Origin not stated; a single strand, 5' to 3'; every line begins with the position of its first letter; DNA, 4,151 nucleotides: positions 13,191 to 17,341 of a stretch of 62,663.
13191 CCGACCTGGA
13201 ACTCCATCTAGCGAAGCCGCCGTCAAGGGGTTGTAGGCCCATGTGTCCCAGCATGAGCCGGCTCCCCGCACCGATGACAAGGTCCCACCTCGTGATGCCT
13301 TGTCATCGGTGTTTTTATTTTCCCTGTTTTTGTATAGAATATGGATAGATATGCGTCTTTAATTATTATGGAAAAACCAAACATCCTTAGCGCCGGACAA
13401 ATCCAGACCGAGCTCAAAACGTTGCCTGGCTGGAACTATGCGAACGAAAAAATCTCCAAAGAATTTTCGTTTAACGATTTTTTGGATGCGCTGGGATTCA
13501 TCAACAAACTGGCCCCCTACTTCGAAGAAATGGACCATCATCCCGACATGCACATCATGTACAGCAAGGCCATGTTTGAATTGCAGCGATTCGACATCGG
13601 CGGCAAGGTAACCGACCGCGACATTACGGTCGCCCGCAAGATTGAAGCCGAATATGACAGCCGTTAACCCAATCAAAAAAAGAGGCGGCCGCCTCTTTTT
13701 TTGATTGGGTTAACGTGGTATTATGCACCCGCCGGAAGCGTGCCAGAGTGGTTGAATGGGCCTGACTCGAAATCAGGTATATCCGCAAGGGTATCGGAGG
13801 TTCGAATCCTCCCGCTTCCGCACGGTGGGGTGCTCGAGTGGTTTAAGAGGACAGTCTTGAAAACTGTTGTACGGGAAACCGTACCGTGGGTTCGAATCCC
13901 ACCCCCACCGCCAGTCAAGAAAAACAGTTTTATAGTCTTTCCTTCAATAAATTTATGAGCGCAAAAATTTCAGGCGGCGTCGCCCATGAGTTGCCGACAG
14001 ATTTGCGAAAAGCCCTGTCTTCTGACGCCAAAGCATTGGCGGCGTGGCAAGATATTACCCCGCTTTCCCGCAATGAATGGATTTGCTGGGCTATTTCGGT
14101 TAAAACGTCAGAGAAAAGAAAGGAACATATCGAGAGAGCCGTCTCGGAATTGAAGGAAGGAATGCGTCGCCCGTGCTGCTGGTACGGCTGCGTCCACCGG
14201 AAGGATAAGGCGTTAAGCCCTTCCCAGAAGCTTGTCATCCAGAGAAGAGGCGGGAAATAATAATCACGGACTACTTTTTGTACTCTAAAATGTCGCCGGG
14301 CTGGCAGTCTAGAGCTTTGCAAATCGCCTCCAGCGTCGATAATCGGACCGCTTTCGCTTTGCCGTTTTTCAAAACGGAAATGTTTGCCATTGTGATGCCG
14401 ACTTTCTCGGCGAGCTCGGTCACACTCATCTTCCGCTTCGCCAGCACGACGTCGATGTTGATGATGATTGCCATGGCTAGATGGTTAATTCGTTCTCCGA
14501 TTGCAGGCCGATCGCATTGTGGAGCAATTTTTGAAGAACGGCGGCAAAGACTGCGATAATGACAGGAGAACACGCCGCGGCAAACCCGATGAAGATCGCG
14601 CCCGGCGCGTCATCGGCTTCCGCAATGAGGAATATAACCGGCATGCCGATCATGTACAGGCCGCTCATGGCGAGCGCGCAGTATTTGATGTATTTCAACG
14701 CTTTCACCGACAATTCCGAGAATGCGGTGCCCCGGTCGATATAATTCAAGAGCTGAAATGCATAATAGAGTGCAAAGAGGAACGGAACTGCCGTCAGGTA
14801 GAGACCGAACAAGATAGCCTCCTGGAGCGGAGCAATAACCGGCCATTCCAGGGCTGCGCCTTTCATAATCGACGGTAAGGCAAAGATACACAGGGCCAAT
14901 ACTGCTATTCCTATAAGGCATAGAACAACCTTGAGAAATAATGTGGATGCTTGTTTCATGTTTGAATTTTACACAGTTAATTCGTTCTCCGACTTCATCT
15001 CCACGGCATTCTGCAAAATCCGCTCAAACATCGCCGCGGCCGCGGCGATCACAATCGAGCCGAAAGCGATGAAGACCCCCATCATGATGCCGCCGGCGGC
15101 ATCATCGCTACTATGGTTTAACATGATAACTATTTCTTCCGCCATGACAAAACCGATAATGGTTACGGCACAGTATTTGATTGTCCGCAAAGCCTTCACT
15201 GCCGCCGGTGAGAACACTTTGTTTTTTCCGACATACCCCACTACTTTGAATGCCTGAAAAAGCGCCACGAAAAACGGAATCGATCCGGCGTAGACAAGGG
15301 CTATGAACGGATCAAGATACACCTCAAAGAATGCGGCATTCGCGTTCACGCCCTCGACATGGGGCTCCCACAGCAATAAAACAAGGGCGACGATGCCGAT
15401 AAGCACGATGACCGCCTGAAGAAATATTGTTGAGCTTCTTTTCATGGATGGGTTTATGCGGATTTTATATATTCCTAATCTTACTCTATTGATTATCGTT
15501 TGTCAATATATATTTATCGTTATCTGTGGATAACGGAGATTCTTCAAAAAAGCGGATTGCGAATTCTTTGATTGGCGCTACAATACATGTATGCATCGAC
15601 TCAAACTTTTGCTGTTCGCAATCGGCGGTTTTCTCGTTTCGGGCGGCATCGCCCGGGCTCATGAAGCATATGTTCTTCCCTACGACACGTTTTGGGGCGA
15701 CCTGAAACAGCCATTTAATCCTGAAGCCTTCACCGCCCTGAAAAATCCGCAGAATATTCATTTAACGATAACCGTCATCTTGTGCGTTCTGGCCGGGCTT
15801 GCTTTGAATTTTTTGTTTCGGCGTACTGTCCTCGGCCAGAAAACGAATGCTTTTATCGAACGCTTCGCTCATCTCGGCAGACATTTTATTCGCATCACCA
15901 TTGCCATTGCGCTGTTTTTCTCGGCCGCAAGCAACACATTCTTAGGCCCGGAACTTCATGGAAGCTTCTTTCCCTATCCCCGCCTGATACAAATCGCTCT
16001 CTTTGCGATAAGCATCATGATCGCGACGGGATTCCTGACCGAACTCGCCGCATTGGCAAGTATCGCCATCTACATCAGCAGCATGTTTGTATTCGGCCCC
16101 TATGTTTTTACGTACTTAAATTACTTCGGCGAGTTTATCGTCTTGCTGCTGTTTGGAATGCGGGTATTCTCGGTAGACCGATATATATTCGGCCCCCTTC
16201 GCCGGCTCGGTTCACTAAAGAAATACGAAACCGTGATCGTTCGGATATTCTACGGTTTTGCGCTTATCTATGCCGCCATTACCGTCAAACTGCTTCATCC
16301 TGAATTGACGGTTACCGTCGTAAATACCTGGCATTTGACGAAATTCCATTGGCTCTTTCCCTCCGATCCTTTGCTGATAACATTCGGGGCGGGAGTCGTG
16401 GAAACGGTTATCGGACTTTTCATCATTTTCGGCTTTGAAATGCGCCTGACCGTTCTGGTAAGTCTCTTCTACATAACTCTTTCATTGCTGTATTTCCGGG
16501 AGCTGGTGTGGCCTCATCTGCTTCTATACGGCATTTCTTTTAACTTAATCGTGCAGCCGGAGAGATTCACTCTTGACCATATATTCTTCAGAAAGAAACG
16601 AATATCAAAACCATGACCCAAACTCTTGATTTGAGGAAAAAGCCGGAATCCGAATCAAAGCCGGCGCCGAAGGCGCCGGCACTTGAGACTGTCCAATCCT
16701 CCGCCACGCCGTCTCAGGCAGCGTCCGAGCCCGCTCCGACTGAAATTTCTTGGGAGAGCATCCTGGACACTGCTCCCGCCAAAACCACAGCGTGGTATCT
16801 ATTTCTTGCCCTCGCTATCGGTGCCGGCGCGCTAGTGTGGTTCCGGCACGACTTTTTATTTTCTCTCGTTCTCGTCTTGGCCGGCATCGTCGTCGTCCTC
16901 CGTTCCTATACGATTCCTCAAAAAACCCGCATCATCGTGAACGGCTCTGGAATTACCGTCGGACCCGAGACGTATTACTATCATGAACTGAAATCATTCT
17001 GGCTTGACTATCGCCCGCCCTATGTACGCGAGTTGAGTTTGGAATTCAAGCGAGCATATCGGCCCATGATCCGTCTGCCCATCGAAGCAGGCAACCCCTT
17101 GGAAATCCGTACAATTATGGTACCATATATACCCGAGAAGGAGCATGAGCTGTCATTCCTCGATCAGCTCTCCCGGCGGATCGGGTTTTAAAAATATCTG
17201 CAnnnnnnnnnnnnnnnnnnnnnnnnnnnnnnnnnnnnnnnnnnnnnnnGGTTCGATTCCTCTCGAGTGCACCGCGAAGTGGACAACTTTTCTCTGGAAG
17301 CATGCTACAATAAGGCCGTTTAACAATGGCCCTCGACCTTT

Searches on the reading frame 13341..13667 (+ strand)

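Call 14: search_protein_families(library=pfam, proteins=[window:13341-13667:+], max_evalue=0.01)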
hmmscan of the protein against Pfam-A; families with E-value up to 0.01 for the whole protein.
window:13341-13667:+ (108 aa): 1 family
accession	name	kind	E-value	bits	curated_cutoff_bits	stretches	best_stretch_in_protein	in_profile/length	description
PF01329.24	Pterin_4a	-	1e-22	80.5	26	1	16-103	3-90/91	Pterin 4 alpha carbinolamine dehydratase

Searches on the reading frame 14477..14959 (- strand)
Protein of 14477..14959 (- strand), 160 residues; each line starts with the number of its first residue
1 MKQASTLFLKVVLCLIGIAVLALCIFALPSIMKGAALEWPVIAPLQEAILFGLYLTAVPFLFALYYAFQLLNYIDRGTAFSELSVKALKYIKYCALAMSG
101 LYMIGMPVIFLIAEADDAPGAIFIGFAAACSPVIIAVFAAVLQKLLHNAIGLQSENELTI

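Call 14: search_protein_families(library=pfam, proteins=[window:14477-14959:-], max_evalue=0.01)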
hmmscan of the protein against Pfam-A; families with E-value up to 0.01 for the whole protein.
window:14477-14959:- (160 aa): 1 family
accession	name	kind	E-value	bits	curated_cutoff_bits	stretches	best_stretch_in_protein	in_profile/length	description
PF11188.13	DUF2975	-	2.2e-32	112.2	27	1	35-160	14-130/130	Protein of unknown function (DUF2975)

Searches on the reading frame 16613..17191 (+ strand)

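Call 14: search_protein_families(library=pfam, proteins=[window:16613-17191:+], max_evalue=0.01)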
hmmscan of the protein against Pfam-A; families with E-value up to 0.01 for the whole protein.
window:16613-17191:+ (192 aa): 1 family
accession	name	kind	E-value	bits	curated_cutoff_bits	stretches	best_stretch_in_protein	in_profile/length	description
PF16311.10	TMEM100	-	0.0072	16.4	34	1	40-108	35-85/133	Transmembrane protein 100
